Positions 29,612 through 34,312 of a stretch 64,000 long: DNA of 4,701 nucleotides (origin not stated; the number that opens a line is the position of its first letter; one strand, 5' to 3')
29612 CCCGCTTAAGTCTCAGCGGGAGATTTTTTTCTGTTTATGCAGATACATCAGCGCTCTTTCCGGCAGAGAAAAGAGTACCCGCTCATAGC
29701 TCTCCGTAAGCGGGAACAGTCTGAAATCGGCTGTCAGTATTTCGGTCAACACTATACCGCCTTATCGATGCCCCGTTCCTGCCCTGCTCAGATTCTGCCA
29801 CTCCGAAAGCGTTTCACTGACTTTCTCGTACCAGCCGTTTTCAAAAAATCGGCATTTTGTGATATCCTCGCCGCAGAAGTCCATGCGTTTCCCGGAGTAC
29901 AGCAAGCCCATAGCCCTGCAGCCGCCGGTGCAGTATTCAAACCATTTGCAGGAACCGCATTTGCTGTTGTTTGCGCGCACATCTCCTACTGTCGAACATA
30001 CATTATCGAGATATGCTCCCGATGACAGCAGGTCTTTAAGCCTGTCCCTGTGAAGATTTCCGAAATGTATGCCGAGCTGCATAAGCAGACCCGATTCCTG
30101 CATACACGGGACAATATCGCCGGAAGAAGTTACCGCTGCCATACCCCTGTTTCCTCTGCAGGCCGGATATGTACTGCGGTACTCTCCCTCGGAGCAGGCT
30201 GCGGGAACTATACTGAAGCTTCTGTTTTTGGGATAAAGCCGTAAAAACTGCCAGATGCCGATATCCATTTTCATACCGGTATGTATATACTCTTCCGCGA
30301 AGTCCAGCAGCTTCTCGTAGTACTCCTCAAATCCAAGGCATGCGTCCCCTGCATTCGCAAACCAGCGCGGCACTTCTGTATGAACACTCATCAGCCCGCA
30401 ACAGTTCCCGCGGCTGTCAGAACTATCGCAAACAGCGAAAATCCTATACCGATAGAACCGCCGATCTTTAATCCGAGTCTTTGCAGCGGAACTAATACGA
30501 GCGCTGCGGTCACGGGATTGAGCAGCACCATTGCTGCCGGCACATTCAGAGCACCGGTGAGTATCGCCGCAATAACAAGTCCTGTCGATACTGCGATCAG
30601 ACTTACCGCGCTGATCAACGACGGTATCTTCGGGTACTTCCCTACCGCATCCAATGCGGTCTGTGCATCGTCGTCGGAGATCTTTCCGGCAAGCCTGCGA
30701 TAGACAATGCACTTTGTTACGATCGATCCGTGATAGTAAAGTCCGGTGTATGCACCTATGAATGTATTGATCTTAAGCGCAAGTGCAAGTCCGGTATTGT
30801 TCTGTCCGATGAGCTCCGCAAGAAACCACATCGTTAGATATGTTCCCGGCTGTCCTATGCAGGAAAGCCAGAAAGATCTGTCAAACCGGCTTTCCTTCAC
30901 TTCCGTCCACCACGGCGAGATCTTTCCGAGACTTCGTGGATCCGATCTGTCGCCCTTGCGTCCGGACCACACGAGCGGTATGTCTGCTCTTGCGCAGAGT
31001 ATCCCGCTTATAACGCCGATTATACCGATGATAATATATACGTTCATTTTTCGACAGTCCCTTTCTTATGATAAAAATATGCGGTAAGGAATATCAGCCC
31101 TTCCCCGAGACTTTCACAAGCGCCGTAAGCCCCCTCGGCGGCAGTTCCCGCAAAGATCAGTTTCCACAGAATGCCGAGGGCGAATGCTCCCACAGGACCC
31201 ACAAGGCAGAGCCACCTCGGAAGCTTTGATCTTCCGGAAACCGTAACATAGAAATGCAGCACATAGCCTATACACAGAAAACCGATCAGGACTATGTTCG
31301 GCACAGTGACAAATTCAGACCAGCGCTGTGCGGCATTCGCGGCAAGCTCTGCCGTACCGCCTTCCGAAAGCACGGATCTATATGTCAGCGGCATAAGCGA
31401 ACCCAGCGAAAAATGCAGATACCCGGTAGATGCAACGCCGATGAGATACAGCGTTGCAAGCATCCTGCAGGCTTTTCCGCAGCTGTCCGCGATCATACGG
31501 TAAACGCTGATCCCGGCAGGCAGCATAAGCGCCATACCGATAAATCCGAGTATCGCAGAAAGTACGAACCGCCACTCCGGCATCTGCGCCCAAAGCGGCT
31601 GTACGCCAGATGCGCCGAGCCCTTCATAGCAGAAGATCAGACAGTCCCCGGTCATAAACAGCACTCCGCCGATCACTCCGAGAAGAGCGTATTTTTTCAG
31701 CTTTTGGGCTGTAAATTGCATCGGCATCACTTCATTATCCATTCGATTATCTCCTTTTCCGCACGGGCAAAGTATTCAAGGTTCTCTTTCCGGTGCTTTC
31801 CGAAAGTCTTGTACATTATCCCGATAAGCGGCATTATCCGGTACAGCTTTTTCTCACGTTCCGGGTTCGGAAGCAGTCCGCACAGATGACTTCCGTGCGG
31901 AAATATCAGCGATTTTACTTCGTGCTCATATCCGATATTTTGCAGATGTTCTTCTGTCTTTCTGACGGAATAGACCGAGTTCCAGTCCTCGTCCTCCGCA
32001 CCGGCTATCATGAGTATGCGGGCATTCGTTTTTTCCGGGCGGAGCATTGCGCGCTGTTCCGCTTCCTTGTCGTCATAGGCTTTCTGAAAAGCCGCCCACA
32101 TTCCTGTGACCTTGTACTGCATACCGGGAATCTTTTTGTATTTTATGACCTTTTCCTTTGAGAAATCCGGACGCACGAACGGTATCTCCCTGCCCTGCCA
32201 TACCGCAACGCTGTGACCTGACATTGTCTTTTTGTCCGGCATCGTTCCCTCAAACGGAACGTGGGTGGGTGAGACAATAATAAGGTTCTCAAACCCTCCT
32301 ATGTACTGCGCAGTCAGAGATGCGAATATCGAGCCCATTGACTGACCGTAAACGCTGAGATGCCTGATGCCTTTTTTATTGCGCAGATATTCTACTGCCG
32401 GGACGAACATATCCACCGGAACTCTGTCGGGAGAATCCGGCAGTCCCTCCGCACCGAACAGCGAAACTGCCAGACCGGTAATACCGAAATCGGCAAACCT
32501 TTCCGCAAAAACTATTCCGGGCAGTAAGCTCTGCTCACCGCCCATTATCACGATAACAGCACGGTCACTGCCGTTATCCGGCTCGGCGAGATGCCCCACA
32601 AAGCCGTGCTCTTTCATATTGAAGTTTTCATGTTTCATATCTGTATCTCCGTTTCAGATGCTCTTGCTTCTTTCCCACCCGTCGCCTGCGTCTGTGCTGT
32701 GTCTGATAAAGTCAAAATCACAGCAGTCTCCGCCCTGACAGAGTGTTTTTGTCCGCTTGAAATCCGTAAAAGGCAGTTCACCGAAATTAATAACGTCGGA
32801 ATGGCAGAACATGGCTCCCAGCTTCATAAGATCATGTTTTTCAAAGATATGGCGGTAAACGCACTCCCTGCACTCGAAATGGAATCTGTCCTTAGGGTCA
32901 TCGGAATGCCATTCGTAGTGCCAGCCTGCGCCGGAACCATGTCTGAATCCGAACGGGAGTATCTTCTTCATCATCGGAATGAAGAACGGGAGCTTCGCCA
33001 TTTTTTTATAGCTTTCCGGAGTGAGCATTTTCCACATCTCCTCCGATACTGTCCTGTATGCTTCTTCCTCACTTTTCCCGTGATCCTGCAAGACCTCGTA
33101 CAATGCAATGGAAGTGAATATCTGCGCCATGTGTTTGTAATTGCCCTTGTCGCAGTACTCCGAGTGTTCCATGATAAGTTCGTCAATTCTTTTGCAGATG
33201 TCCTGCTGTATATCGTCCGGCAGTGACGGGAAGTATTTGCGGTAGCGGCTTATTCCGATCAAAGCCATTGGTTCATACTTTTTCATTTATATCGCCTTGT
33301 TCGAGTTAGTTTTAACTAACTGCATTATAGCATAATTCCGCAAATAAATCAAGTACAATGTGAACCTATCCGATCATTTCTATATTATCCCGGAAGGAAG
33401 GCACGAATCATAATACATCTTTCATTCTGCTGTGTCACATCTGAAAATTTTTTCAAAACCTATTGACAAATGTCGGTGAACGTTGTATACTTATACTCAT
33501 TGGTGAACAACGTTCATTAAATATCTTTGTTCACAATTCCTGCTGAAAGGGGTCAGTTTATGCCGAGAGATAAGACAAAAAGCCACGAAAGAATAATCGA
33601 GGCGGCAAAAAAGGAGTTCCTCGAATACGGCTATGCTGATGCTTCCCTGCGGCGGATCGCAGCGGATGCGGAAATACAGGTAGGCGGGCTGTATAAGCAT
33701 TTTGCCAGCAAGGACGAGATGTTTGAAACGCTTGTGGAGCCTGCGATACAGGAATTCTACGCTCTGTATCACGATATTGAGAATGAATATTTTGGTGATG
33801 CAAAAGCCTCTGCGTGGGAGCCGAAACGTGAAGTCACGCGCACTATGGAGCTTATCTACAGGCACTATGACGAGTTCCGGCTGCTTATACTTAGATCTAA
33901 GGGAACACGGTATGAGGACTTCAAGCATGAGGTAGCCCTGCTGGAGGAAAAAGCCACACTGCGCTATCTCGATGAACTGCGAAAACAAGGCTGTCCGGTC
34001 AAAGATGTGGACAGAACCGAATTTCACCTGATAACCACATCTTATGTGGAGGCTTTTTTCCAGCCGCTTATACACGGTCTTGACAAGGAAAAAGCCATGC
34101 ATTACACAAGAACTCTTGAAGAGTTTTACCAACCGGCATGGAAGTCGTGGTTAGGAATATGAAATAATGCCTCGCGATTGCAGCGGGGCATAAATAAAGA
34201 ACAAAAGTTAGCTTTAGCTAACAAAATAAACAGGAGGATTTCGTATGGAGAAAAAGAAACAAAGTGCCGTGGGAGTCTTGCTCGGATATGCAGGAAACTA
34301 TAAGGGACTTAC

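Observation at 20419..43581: Five copies of one 16-bp operator define a dispersed regulon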

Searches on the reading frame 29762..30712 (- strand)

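Call 10: search_protein_families(library=pfam, proteins=[window:29762-30712:-])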
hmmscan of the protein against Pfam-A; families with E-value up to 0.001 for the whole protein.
window:29762-30712:- (316 aa): 1 family
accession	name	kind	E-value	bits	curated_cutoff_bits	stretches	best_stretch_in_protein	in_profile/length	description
PF13186.11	SPASM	-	4.3e-06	27.4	21.5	1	185-256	1-67/67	Iron-sulfur cluster-binding domain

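Call 38: search_protein_families(library=ncbifam, proteins=[window:29762-30712:-], max_evalue=0.00001)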
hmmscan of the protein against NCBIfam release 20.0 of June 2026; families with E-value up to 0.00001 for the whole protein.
window:29762-30712:- (316 aa): 4 families
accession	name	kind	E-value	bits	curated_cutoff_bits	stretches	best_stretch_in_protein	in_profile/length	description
TIGR04085.1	rSAM_more_4Fe4S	domain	1e-09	38.7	27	1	185-275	1-84/93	SPASM domain-containing protein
NF041298.1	rSAM_mat_DynA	equivalog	3.8e-08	32.7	450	1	184-274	249-330/356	dynobactin maturation radical SAM/SPASM protein DynA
TIGR04250.1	SCM_rSAM_ScmE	equivalog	6.6e-08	31.8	400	1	180-293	248-354/358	SynChlorMet cassette radical SAM/SPASM protein ScmE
NF041300.1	rSAM_mat_DarW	exception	9.4e-07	28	650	1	185-266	294-367/415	radical SAM/SPASM peptide maturase DarW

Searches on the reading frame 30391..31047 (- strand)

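Call 10: search_protein_families(library=pfam, proteins=[window:30391-31047:-])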
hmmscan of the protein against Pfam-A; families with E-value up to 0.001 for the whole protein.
window:30391-31047:- (218 aa): 1 family
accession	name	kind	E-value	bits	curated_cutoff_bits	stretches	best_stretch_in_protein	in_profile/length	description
PF20599.3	DUF6796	-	1.7e-22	80.6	26.9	1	7-209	9-212/225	Family of unknown function (DUF6796)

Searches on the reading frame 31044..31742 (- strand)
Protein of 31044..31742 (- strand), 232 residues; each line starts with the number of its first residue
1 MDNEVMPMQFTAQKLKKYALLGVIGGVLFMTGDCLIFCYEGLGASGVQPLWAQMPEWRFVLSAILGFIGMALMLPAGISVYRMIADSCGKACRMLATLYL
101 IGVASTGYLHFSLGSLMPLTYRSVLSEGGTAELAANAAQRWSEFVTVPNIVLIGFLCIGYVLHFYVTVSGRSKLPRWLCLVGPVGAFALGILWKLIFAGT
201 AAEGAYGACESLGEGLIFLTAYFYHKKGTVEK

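Call 10: search_protein_families(library=pfam, proteins=[window:31044-31742:-])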
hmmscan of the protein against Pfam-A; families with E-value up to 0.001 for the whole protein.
window:31044-31742:- (232 aa): 1 family
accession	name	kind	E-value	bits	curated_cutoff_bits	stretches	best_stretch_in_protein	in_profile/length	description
PF20599.3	DUF6796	-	4.9e-43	147.8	26.9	1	11-227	4-224/225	Family of unknown function (DUF6796)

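Call 38: search_protein_families(library=ncbifam, proteins=[window:31044-31742:-], max_evalue=0.00001)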
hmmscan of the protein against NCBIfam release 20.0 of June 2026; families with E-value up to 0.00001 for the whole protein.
window:31044-31742:- (232 aa): 0 families

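Call 68: find_homologous_proteins(query=window:31044-31742:-, max_evalue=0.00001)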
Query window:31044-31742:- (232 aa): 32 proteins with E <= 0.00001 among 1849 candidates.
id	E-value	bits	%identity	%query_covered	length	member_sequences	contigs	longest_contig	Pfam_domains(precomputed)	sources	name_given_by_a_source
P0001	7.7e-147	505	98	100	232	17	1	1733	PF20599.4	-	-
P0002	1.1e-126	439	87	97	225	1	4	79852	PF20599.4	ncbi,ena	-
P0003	1.1e-126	439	88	97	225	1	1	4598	PF20599.4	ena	-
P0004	1.5e-126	439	86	100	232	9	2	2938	PF20599.4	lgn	-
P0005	5.3e-126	437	87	97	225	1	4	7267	PF20599.4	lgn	-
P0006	4.0e-122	424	85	97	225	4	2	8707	PF20599.4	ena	-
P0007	4.5e-107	375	81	88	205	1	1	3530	PF20599.4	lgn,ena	-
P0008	6.4e-96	339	85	77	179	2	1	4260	PF20599.4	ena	-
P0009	1.1e-93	331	82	76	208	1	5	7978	PF20599.4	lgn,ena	-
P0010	2.8e-80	287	61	94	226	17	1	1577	PF20599.4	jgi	jgi:hypothetical protein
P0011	3.0e-80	287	56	97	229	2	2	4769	PF20599.4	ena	-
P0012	3.5e-79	284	58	94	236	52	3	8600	PF20599.4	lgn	-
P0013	5.7e-79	283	59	96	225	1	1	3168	PF20599.4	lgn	-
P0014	6.3e-79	283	59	94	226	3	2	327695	PF20599.4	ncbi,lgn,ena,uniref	ncbi:DUF6796 family protein [Ruminococcus sp.]|uniref:DUF6796 family protein n=1 Tax=Ruminococcus sp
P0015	1.8e-77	278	55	98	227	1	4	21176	PF20599.4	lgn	-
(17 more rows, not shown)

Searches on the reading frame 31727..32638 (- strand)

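Call 10: search_protein_families(library=pfam, proteins=[window:31727-32638:-])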
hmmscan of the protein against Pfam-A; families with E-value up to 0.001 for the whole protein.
window:31727-32638:- (303 aa): 1 family
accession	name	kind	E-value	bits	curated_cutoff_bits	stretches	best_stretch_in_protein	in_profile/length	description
PF08840.17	BAAT_C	-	8.8e-12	46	20.9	1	73-252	1-159/210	BAAT / Acyl-CoA thioester hydrolase C terminal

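Call 38: search_protein_families(library=ncbifam, proteins=[window:31727-32638:-], max_evalue=0.00001)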
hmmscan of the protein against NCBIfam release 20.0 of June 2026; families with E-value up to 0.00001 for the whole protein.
window:31727-32638:- (303 aa): 0 families

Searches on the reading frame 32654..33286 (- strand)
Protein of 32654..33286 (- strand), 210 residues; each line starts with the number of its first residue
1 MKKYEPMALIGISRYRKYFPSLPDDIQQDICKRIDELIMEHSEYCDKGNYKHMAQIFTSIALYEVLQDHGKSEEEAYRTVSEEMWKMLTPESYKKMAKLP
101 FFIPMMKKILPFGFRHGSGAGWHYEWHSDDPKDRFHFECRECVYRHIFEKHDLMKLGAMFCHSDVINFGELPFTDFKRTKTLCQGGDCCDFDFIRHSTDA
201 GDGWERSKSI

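Call 10: search_protein_families(library=pfam, proteins=[window:32654-33286:-])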
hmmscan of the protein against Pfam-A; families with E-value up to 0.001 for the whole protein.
window:32654-33286:- (210 aa): 1 family
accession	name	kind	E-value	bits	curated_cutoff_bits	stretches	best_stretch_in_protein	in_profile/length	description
PF14196.11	ATC_hydrolase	-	9.9e-18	65.8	28.1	1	51-193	3-145/145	L-2-amino-thiazoline-4-carboxylic acid hydrolase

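Call 38: search_protein_families(library=ncbifam, proteins=[window:32654-33286:-], max_evalue=0.00001)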
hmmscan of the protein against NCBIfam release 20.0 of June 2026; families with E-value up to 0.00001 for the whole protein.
window:32654-33286:- (210 aa): 0 families

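Call 46: search_solved_structures(query=window:32654-33286:-, max_evalue=0.01)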
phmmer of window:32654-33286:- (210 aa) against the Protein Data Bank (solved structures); distinct sequences matched with E-value up to 0.01: 0.

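Call 69: find_homologous_proteins(query=window:32654-33286:-, max_evalue=0.00001)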
Query window:32654-33286:- (210 aa): 947 proteins with E <= 0.00001 among 1034 candidates; the best 120 are listed.
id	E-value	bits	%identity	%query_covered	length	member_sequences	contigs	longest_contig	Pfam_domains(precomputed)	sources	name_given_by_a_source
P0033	1.3e-144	498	99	100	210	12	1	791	PF14196.12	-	-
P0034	1.6e-133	461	90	100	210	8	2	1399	PF14196.12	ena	-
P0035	1.5e-132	458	90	100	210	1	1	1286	PF14196.12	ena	-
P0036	3.9e-129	447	88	100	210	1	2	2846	PF14196.12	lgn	-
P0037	1.2e-128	445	87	100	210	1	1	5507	PF14196.12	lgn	-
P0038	4.4e-128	443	86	100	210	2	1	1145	PF14196.12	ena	-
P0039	1.2e-126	439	85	100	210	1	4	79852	PF14196.12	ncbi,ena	-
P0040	2.0e-126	438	85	100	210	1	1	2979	PF14196.12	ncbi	-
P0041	4.7e-126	437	85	99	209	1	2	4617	PF14196.12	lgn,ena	-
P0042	1.4e-124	432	85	99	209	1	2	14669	PF14196.12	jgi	-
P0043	1.8e-118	412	79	100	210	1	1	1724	PF14196.12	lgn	-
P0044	5.3e-117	407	76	100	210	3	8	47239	PF14196.12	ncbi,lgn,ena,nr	ncbi:MAG: L-2-amino-thiazoline-4-carboxylic acid hydrolase [Clostridia bacterium]|nr:L-2-amino-thiaz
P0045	7.3e-117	407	87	90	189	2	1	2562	PF14196.12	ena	-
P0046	9.4e-117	406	77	100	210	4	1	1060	PF14196.12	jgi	-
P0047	2.0e-116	405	78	100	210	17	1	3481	PF14196.12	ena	-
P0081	5.3e-111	388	73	100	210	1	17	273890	PF14196.12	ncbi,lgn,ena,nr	ncbi:MAG: L-2-amino-thiazoline-4-carboxylic acid hydrolase [Clostridia bacterium]|nr:L-2-amino-thiaz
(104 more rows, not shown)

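Call 74: find_encoding_contigs(protein=P0081, flank=7000, max_places=4)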
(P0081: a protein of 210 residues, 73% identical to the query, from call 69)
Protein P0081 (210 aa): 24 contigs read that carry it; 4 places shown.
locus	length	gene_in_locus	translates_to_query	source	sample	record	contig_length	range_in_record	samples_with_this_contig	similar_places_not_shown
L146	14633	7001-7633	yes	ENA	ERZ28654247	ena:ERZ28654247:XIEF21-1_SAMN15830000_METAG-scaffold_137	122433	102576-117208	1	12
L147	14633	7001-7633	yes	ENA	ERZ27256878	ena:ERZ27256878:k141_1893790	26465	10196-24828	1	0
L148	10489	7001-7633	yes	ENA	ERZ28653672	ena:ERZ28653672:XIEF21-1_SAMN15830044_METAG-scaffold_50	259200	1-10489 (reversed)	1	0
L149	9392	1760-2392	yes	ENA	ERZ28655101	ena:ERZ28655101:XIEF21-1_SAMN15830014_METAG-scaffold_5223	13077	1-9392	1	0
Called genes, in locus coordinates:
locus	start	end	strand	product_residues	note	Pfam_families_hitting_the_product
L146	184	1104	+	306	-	PF07859:Abhydrolase_3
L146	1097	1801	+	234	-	PF20599:DUF6796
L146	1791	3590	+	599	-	PF00664:ABC_membrane, PF00005:ABC_tran, PF02463:SMC_N (weak)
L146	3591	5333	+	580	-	PF00664:ABC_membrane, PF00005:ABC_tran, PF02463:SMC_N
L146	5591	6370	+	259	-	PF01209:Ubie_methyltran, PF13489:Methyltransf_23, PF02353:CMAS (weak), PF05175:MTS, PF13847:Methyltransf_31, PF08241:Methyltransf_11, PF08242:Methyltransf_12, PF13649:Methyltransf_25, +1 more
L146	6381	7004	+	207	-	PF01209:Ubie_methyltran, PF05401:NodS, PF13489:Methyltransf_23, PF13847:Methyltransf_31, PF13649:Methyltransf_25, PF08241:Methyltransf_11, PF08242:Methyltransf_12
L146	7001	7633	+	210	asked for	PF14196:ATC_hydrolase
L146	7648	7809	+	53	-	-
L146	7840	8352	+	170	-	-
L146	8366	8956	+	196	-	PF01209:Ubie_methyltran, PF13489:Methyltransf_23, PF02353:CMAS (faint), PF13847:Methyltransf_31, PF08241:Methyltransf_11, PF08242:Methyltransf_12, PF13649:Methyltransf_25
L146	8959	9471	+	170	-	-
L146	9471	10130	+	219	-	PF20599:DUF6796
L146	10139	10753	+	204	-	PF14196:ATC_hydrolase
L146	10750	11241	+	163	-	-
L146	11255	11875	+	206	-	PF20599:DUF6796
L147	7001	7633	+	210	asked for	PF14196:ATC_hydrolase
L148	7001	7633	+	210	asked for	PF14196:ATC_hydrolase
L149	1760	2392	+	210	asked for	PF14196:ATC_hydrolase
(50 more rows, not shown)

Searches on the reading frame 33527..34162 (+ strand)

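Call 10: search_protein_families(library=pfam, proteins=[window:33527-34162:+])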
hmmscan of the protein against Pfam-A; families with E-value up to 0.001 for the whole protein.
window:33527-34162:+ (211 aa): 1 family
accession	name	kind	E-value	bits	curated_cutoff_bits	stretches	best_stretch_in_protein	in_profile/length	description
PF00440.29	TetR_N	-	3.6e-13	49.5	24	1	23-67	1-45/47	Bacterial regulatory proteins, tetR family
